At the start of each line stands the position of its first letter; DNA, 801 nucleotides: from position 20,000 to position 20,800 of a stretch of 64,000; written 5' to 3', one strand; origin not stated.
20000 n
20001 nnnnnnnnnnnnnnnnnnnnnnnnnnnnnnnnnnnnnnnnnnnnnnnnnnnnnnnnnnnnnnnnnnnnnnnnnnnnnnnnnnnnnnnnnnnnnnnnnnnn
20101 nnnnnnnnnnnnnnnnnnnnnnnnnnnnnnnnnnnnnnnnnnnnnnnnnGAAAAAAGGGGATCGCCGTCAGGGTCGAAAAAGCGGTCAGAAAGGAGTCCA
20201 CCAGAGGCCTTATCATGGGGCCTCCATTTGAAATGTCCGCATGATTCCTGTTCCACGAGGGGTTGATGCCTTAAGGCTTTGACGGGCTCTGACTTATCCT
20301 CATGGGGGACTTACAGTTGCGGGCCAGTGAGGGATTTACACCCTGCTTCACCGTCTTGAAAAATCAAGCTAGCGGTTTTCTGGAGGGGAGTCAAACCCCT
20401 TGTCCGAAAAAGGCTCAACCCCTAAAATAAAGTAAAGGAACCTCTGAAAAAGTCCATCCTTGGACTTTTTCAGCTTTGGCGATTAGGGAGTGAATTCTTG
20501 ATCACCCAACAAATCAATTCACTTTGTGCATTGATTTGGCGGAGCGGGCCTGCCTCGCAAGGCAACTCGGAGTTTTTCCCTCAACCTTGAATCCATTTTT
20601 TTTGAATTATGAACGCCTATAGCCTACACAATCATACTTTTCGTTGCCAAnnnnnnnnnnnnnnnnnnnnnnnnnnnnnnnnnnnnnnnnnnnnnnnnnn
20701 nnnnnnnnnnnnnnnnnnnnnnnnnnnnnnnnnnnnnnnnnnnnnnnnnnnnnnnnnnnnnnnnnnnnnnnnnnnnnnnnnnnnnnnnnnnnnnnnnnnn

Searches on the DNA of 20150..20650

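Call 72: search_rna_families(source=window, start=20150, end=20650, threshold=evalue, max_evalue=0.1)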
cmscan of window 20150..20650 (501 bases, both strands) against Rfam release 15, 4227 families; matches with E-value up to 0.1: 1.
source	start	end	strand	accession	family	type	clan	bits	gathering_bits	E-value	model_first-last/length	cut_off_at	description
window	20275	20370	-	RF01689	AdoCbl-II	Cis-reg; riboswitch;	CL00101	31.6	36.5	1.5e-05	1-81/81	no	AdoCbl-II (Cobalamin/B12) riboswitch aptamer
